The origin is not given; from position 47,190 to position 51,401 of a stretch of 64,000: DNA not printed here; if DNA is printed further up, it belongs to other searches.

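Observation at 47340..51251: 1303-aa surface protein with seven ~147-bp tandem-repeat propeller blades, a GLUG-like region and a C-terminal PG-binding domain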

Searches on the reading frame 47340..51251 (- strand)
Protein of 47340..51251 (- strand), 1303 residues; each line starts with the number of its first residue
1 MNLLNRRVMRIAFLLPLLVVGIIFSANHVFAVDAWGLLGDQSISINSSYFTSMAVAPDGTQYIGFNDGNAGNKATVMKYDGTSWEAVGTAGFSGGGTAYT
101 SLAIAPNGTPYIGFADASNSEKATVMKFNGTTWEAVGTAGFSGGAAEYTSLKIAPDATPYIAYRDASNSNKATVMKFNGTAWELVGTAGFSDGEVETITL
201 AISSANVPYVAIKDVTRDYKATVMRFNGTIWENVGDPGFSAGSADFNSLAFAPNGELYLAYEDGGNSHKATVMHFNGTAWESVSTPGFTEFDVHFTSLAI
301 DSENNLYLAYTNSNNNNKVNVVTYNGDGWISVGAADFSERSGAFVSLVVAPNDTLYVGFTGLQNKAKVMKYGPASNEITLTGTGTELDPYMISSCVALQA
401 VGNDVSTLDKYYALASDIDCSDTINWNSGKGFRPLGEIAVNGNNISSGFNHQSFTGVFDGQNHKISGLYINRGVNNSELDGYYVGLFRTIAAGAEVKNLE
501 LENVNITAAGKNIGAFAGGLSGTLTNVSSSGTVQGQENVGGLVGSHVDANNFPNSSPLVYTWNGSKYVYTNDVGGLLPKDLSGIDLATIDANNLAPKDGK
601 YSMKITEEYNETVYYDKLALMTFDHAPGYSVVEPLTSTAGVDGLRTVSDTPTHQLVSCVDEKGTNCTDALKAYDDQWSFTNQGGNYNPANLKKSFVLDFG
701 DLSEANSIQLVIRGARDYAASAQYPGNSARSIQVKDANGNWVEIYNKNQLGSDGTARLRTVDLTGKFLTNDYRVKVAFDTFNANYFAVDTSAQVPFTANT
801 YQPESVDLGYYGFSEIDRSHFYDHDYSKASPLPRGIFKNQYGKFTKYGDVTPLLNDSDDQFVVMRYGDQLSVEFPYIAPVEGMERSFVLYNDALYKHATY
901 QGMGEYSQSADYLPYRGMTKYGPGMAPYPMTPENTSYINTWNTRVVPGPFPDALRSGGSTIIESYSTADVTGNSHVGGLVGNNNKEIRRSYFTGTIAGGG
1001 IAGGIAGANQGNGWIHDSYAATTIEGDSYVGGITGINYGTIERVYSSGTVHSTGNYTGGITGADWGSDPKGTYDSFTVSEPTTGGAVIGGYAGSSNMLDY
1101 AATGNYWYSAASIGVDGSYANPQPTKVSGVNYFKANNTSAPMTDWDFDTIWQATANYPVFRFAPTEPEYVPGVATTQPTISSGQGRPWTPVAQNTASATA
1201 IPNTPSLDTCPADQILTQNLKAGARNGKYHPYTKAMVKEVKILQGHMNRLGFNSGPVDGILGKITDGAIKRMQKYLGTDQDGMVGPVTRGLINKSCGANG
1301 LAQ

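Call 3: search_protein_families(library=pfam, proteins=[window:47340-51251:-], max_evalue=1)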
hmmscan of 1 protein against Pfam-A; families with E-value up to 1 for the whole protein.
window:47340-51251:- (1303 aa): 8 families
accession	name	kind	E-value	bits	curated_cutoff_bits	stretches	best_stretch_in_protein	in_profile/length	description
PF01471.23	PG_binding_1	-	2.4e-12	47.3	23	1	1238-1289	3-54/57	Putative peptidoglycan binding domain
PF12768.13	Rax2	-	7.4e-08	32.5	28.8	2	172-250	100-176/254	Rax2 C-terminal beta propeller domain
PF19565.4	DUF6087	-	0.00021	22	27.1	0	123-141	44-62/99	Family of unknown function (DUF6087)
PF07581.17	Glug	-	0.00047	20.8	20.5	3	972-996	1-27/28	The GLUG motif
PF05342.19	Peptidase_M26_N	-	0.00082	19.1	27.7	1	484-531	203-250/250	M26 IgA1-specific Metallo-endopeptidase N-terminal region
PF20067.5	SSL_N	-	0.013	15.8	18.9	0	249-264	26-41/46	Strictosidine synthase-like, N-terminal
PF11282.13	DUF3082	-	0.079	13.7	25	1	7-38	42-73/80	Protein of unknown function (DUF3082)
PF22633.2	F5_F8_type_C_2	-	0.94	10.6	27.8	1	689-759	16-80/91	NedA-like, galactose-binding domain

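Call 4: search_protein_families(library=ncbifam, proteins=[window:47340-51251:-], max_evalue=1)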
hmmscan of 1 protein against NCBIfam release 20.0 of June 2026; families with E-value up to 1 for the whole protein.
window:47340-51251:- (1303 aa): 6 families
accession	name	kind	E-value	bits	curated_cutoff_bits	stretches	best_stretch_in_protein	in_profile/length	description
TIGR02869.1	spore_SleB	equivalog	8.9e-06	25.7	236.5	1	1238-1289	14-65/201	spore cortex-lytic enzyme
NF008687.0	PRK11706.1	equivalog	8.7e-05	21.4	375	1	601-709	145-253/375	dTDP-4-amino-4,6-dideoxygalactose transaminase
TIGR03979.1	His_Ser_Rich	equivalog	0.0011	19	121.65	1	1190-1286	82-180/190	His-Xaa-Ser repeat protein HxsA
NF004786.0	PRK06132.1-3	equivalog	0.0016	17.3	329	1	1236-1293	219-276/418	hypothetical protein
TIGR02379.1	ECA_wecE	subfamily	0.0064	15.3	434.85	1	600-708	144-253/376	dTDP-4-amino-4,6-dideoxy-D-glucose transaminase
NF052377.1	lmo1851_S41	exception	0.071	11.8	725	1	1234-1285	387-438/468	lmo1851 family serine protease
